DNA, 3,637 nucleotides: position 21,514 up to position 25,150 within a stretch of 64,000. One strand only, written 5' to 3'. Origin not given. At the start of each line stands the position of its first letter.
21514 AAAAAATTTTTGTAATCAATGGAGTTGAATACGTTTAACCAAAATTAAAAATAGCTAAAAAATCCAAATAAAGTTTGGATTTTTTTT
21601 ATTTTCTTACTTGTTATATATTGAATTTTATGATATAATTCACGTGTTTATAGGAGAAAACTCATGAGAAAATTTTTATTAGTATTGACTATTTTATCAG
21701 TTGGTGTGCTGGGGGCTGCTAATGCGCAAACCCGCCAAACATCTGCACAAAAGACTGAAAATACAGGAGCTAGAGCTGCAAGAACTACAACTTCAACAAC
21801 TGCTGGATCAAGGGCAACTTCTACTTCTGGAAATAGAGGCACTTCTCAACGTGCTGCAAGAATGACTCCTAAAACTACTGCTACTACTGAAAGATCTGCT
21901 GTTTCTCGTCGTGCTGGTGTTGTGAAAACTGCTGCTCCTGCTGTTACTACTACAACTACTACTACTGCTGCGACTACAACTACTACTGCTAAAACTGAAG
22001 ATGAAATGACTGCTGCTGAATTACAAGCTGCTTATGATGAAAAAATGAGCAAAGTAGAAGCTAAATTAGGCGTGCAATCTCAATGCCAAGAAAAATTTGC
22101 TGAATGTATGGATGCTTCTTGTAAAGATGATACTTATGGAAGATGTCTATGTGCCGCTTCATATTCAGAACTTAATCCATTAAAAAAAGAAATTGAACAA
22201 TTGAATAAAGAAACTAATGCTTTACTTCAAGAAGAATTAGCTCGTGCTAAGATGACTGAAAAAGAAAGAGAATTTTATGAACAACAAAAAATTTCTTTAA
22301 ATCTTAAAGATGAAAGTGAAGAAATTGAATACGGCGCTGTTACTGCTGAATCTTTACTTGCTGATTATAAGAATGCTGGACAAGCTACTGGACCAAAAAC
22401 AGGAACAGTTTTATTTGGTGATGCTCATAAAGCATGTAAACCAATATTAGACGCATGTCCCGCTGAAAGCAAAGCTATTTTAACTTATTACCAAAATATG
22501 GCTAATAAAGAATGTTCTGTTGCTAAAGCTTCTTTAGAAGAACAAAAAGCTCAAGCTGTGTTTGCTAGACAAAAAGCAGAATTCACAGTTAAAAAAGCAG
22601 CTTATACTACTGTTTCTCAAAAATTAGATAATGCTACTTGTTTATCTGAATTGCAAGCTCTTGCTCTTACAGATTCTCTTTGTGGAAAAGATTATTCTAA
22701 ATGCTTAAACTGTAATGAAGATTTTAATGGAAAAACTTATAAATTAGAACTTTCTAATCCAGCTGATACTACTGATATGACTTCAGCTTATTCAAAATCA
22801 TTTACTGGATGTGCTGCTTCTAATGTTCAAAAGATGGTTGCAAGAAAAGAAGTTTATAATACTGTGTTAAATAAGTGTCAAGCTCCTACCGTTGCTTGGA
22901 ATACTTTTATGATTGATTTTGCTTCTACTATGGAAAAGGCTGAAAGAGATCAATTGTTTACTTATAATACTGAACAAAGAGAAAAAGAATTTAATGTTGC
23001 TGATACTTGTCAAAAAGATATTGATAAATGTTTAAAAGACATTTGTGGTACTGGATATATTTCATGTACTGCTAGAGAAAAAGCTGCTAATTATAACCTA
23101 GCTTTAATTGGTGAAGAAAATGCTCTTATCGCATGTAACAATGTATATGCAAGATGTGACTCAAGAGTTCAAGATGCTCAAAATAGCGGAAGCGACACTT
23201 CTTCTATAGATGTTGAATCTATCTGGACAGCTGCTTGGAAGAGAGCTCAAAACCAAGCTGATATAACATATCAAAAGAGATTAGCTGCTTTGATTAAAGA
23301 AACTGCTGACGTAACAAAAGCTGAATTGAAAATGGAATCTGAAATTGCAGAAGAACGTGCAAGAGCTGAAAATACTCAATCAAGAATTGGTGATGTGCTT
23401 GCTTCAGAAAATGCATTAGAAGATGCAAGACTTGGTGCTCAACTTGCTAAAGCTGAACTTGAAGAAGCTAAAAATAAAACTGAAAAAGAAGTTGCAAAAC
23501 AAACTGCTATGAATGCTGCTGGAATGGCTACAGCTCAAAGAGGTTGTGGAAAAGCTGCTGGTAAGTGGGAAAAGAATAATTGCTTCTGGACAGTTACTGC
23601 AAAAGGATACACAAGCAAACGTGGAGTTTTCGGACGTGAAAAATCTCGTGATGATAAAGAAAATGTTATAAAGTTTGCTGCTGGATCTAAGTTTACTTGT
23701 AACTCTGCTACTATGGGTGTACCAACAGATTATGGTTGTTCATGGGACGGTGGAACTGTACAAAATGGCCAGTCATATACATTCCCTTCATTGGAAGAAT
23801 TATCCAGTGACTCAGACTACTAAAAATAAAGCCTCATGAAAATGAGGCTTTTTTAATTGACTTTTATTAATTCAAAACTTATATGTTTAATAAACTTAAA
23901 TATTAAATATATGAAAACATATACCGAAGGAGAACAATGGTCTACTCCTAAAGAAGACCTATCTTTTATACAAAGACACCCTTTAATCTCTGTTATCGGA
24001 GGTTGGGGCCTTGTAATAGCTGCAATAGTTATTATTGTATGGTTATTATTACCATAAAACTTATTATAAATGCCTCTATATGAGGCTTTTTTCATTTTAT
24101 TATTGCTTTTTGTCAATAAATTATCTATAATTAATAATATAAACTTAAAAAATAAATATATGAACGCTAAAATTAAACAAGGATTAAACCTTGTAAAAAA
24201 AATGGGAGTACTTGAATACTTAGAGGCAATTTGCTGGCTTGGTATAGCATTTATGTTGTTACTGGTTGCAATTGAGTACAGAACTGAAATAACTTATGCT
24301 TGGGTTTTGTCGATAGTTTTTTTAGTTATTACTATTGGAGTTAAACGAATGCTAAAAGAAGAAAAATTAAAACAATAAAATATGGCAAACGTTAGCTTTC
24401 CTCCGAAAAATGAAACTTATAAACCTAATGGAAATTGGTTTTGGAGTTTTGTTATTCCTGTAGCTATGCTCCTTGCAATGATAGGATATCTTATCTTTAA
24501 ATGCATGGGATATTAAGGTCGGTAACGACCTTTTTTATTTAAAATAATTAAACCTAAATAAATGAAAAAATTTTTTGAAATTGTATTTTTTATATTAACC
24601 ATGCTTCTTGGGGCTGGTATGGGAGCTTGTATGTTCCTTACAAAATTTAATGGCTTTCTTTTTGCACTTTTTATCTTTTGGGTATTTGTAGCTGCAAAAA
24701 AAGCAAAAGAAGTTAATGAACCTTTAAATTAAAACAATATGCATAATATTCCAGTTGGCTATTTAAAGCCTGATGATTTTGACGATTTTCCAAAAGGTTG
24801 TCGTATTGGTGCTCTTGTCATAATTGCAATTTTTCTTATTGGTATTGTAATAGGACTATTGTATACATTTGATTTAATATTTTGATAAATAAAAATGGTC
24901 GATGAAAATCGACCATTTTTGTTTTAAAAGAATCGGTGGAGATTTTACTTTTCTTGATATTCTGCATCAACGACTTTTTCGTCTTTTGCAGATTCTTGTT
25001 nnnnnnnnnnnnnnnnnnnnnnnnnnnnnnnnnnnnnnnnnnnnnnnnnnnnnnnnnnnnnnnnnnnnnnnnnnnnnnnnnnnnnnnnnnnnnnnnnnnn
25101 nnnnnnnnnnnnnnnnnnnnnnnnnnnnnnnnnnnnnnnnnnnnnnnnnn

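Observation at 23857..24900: Tandem array of five tiny hydrophobic peptide genes (44-72 aa) between a secreted protein gene and dnaK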

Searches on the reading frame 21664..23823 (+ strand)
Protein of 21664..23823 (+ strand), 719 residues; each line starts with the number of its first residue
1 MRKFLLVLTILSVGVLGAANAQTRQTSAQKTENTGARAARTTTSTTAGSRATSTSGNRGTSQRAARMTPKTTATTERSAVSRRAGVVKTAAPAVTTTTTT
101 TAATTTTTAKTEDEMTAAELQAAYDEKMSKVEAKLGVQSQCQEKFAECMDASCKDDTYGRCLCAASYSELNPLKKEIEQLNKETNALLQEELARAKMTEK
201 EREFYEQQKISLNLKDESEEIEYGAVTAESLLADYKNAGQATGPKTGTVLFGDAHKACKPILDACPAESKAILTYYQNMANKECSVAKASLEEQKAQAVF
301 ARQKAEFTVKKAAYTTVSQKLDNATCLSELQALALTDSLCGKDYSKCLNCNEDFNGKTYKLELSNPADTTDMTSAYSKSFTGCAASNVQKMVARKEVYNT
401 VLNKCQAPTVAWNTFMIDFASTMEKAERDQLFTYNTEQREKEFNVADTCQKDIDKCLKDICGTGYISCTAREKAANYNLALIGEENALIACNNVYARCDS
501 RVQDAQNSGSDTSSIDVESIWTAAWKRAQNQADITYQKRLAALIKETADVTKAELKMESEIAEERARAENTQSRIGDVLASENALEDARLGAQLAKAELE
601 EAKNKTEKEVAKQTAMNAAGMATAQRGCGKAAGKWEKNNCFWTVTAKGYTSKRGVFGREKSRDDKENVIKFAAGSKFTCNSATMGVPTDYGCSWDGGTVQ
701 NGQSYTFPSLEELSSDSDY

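Call 6: search_protein_families(library=pfam, max_evalue=1, proteins=[window:21664-23823:+])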
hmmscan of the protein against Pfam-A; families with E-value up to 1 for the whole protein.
window:21664-23823:+ (719 aa): 0 families

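Call 7: search_protein_families(library=ncbifam, max_evalue=1, proteins=[window:21664-23823:+])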
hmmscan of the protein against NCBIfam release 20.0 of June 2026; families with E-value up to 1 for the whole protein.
window:21664-23823:+ (719 aa): 0 families

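Call 10: find_encoding_contigs(protein=window:21664-23823:+, flank=10000, max_places=10)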
Protein window:21664-23823:+ (719 aa): 1 contig read that carries it; 1 place shown.
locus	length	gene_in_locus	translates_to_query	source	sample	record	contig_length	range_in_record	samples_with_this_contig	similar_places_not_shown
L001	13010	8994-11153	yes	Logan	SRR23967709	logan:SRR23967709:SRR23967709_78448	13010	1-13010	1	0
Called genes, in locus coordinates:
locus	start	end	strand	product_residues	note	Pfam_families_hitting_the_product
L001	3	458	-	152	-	?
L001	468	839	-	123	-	PF00164:Ribosom_S12_S23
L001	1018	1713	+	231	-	PF03099:BPL_LplA_LipB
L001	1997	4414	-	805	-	PF00133:tRNA-synt_1, PF01406:tRNA-synt_1e (faint), PF09334:tRNA-synt_1g, PF13603:tRNA-synt_1_2 (faint), PF09334:tRNA-synt_1g, PF08264:Anticodon_1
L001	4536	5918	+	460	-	PF00342:PGI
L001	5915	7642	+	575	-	PF02518:HATPase_c (weak), PF13589:HATPase_c_3, PF01119:DNA_mis_repair, PF08676:MutL_C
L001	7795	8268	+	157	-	PF03449:GreA_GreB_N, PF01272:GreA_GreB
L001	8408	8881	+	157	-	PF03449:GreA_GreB_N, PF01272:GreA_GreB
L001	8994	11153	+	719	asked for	-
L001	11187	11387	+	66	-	-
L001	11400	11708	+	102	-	-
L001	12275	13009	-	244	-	?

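Call 11: find_related_loci(query=window:21664-23823:+, collection=genome_contigs, flank=10000)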
Query window:21664-23823:+ (719 aa) in genome_contigs; peptide patterns used: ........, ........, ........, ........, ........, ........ (x = any residue, [..] = any of these).
122 stretches matched a pattern, but none encodes a relative of the query by tblastn (E <= 1e-3).

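Call 17: find_homologous_proteins(query=window:21664-23823:+, max_evalue=0.001)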
Query window:21664-23823:+ (719 aa): 1 proteins with E <= 0.001 among 8000 candidates.
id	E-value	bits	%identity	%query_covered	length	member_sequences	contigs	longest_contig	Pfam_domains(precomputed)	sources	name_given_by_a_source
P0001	0.0e+0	1558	100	100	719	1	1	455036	-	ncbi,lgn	-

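Call 18: list_cluster_members(proteins=[window:21664-23820:+, window:23911-24054:+, window:23857-24054:+, window:24160-24375:+, window:24070-24375:+, window:24382-24513:+, window:24562-24729:+, window:24739-24882:+, window:24945-26837:-])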
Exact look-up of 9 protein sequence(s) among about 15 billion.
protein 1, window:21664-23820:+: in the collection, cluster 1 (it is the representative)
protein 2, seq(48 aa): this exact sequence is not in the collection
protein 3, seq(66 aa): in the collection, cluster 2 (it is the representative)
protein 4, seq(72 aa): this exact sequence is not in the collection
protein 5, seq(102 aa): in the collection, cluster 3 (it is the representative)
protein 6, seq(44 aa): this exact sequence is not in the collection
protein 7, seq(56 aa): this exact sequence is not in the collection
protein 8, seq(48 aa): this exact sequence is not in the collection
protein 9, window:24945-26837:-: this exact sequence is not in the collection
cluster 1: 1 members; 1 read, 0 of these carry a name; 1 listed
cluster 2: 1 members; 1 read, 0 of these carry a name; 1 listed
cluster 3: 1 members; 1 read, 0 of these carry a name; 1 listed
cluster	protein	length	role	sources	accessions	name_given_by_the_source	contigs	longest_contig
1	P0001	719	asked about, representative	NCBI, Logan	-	-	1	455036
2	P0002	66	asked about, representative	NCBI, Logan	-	-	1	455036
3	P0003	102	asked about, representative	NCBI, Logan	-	-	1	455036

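Call 26: find_related_loci(query=window:21664-23823:+, collection=metagenome_contigs, flank=10000)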
Query window:21664-23823:+ (719 aa) in metagenome_contigs; peptide patterns used: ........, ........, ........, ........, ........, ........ (x = any residue, [..] = any of these).
248 stretches matched a pattern, but none encodes a relative of the query by tblastn (E <= 1e-3).

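Call 43: search_protein_families(library=phrogs, max_evalue=1, proteins=[window:21664-23823:+])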
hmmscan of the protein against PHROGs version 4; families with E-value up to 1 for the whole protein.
window:21664-23823:+ (719 aa): 0 families

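Call 44: search_protein_families(library=padloc, max_evalue=1, proteins=[window:21664-23823:+])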
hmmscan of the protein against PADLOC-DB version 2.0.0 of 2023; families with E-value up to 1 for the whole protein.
window:21664-23823:+ (719 aa): 0 families

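Call 67: find_encoding_contigs(protein=P0003, flank=3000, max_places=5)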
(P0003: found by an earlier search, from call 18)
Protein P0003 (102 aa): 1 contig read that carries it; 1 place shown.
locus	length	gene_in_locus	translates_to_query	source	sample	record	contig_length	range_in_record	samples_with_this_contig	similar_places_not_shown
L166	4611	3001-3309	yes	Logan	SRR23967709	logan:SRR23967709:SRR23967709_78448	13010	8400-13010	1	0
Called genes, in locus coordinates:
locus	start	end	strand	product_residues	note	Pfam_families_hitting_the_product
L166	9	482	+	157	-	PF03449:GreA_GreB_N, PF01272:GreA_GreB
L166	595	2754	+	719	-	-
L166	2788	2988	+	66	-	-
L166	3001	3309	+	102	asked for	-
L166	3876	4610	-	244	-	?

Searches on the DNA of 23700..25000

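Call 68: search_rna_families(source=window, start=23700, end=25000, threshold=evalue, max_evalue=1)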
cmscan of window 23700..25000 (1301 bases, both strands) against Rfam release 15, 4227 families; matches with E-value up to 1: 7.
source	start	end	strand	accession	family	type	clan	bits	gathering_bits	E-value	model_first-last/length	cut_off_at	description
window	23822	23883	-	RF01859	Phe_leader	Cis-reg; leader;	-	27.5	55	0.043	1-125/125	no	Phenylalanine leader peptide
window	23774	23857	+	RF01859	Phe_leader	Cis-reg; leader;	-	26.9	55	0.057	1-125/125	no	Phenylalanine leader peptide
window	24846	24926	+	RF02059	STnc50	Gene; sRNA;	-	25.5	55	0.11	1-84/84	no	Salmonella enterica sRNA STnc40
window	23760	23882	-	RF01770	rimP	Cis-reg; leader;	-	23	47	0.5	1-102/102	no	Gammaprotebacteria rimP leader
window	24653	24753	-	RF01797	fstAT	Gene; antitoxin;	-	22.2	72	0.39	1-94/94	no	Fst antitoxin sRNA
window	24870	24926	+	RF02056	STnc390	Gene; sRNA;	-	20.1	50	0.22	1-60/60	no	Salmonella sRNA STnc390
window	24696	24759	+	RF01675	CrcZ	Gene; sRNA;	-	16.8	95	0.052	1-398/398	no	Pseudomonas sRNA CrcZ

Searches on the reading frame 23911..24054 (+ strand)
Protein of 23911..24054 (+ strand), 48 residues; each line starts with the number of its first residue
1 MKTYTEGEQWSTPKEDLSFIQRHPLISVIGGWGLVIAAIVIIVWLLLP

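Call 6: search_protein_families(library=pfam, max_evalue=1, proteins=[window:23911-24054:+])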
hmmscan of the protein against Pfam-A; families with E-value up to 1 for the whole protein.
seq(48 aa): 1 family
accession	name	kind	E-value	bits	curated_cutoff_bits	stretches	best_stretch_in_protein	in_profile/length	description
PF03213.20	Pox_P35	-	0.048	13.3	22.3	1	16-46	269-299/323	Poxvirus P35 protein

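Call 7: search_protein_families(library=ncbifam, max_evalue=1, proteins=[window:23911-24054:+])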
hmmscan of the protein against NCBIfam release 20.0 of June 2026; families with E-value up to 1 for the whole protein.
seq(48 aa): 0 families

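Call 43: search_protein_families(library=phrogs, max_evalue=1, proteins=[window:23911-24054:+])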
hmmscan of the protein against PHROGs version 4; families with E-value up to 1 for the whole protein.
seq(48 aa): 0 families

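Call 44: search_protein_families(library=padloc, max_evalue=1, proteins=[window:23911-24054:+])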
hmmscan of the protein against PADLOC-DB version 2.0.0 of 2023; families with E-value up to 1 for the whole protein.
seq(48 aa): 0 families

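Call 82: find_related_loci(query=window:23911-24054:+, collection=viral_contigs, flank=3000)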
Query seq(48 aa) (48 aa) in viral_contigs; peptide patterns used: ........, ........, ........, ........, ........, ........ (x = any residue, [..] = any of these).
212 stretches matched a pattern, but none encodes a relative of the query by tblastn (E <= 1e-3).

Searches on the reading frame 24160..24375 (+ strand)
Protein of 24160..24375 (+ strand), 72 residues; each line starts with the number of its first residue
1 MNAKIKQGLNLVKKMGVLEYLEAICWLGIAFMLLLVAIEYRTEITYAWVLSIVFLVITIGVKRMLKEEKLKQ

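Call 6: search_protein_families(library=pfam, max_evalue=1, proteins=[window:24160-24375:+])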
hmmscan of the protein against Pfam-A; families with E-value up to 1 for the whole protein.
seq(72 aa): 1 family
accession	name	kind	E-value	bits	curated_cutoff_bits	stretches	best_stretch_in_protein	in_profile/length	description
PF03840.19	SecG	-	0.39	11.3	29.2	0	48-61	54-67/70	Preprotein translocase SecG subunit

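Call 7: search_protein_families(library=ncbifam, max_evalue=1, proteins=[window:24160-24375:+])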
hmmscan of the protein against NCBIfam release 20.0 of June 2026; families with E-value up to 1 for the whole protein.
seq(72 aa): 2 families
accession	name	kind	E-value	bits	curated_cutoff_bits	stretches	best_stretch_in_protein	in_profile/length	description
NF002899.0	PRK03449.1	equivalog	0.06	12.5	276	1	40-60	24-44/359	membrane protein insertase YidC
NF002350.0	PRK01315.1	equivalog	0.16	11.1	282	1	27-60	22-54/329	membrane protein insertase YidC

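Call 9: find_encoding_contigs(protein=window:24160-24375:+, flank=10000, max_places=10)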
Protein seq(72 aa) (72 aa): no gene with exactly this product is on record in the collection.

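Call 43: search_protein_families(library=phrogs, max_evalue=1, proteins=[window:24160-24375:+])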
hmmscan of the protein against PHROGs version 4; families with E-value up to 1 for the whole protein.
seq(72 aa): 1 family
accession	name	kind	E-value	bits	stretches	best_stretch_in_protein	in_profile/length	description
phrog_25525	-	unknown function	0.089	14.4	1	7-53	15-61/71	-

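Call 44: search_protein_families(library=padloc, max_evalue=1, proteins=[window:24160-24375:+])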
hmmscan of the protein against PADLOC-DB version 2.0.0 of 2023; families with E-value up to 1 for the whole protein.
seq(72 aa): 0 families

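Call 79: predict_structure(protein=window:24160-24375:+)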
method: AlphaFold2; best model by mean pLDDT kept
length: 72 residues; sequences in the alignment: 1
mean_pLDDT: 72.1   pTM: 0.39
mean pLDDT of the five models: 72.1, 71.2, 70.9, 70.7, 70.5
residues with pLDDT >= 90: 0; 70-90: 40; 50-70: 31; < 50: 1
segments of 3 or more residues with pLDDT < 50: none
pLDDT, mean of each block of 10 residues (from residue 1): 65 64 78 74 70 82 75 55
secondary structure, 60 per line:
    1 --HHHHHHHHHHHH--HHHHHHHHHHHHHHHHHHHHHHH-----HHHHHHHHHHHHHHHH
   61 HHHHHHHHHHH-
elements in order: H3-14 H17-39 H45-71

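Call 80: find_related_loci(query=window:24160-24375:+, collection=viral_contigs, flank=3000)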
Query seq(72 aa) (72 aa) in viral_contigs; peptide patterns used: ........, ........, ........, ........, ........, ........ (x = any residue, [..] = any of these).
51 stretches matched a pattern, but none encodes a relative of the query by tblastn (E <= 1e-3).

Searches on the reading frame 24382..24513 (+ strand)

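Call 6: search_protein_families(library=pfam, max_evalue=1, proteins=[window:24382-24513:+])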
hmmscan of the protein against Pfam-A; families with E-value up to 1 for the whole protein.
seq(44 aa): 0 families

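Call 7: search_protein_families(library=ncbifam, max_evalue=1, proteins=[window:24382-24513:+])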
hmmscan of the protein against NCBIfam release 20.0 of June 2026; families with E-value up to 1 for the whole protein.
seq(44 aa): 0 families

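Call 43: search_protein_families(library=phrogs, max_evalue=1, proteins=[window:24382-24513:+])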
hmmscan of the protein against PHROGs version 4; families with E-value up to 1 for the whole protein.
seq(44 aa): 2 families
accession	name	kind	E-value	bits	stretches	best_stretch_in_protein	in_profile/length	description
phrog_10723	-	unknown function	0.013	16.6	1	19-43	14-38/66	-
phrog_689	-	lysis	0.19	13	1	12-42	57-89/91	holin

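Call 44: search_protein_families(library=padloc, max_evalue=1, proteins=[window:24382-24513:+])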
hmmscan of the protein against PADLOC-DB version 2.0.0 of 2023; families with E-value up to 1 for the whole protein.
seq(44 aa): 0 families

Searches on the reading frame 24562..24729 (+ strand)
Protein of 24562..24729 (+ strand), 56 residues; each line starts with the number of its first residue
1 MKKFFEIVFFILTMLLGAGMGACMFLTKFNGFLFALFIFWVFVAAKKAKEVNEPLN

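Call 6: search_protein_families(library=pfam, max_evalue=1, proteins=[window:24562-24729:+])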
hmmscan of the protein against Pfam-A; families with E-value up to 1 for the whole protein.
seq(56 aa): 0 families

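Call 7: search_protein_families(library=ncbifam, max_evalue=1, proteins=[window:24562-24729:+])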
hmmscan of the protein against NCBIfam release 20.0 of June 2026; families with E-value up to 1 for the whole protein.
seq(56 aa): 1 family
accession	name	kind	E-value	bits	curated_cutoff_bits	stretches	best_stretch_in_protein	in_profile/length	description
NF003425.0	PRK04897.1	equivalog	0.027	13.7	355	1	6-44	17-55/298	zinc metalloprotease HtpX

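Call 43: search_protein_families(library=phrogs, max_evalue=1, proteins=[window:24562-24729:+])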
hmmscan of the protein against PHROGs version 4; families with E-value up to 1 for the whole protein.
seq(56 aa): 2 families
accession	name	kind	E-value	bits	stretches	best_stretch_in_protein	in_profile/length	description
phrog_19314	-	unknown function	0.015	16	1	11-44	10-43/60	-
phrog_21233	-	unknown function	0.17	13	1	15-39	10-36/72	-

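Call 44: search_protein_families(library=padloc, max_evalue=1, proteins=[window:24562-24729:+])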
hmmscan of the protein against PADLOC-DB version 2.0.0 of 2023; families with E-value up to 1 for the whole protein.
seq(56 aa): 0 families

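Call 81: find_related_loci(query=window:24562-24729:+, collection=viral_contigs, flank=3000)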
Query seq(56 aa) (56 aa) in viral_contigs; peptide patterns used: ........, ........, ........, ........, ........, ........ (x = any residue, [..] = any of these).
26 stretches matched a pattern, but none encodes a relative of the query by tblastn (E <= 1e-3).

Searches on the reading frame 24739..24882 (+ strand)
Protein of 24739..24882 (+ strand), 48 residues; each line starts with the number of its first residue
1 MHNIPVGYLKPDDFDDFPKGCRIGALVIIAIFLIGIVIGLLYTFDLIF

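Call 6: search_protein_families(library=pfam, max_evalue=1, proteins=[window:24739-24882:+])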
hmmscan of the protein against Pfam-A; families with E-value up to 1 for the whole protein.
seq(48 aa): 0 families

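Call 7: search_protein_families(library=ncbifam, max_evalue=1, proteins=[window:24739-24882:+])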
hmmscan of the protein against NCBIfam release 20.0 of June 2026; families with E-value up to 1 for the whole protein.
seq(48 aa): 0 families

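Call 43: search_protein_families(library=phrogs, max_evalue=1, proteins=[window:24739-24882:+])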
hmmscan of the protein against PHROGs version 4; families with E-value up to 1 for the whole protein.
seq(48 aa): 1 family
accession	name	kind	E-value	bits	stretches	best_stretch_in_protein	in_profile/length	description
phrog_17164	-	unknown function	0.018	16.3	1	24-44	56-76/86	-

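Call 44: search_protein_families(library=padloc, max_evalue=1, proteins=[window:24739-24882:+])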
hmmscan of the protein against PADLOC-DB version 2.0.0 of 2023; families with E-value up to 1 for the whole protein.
seq(48 aa): 0 families
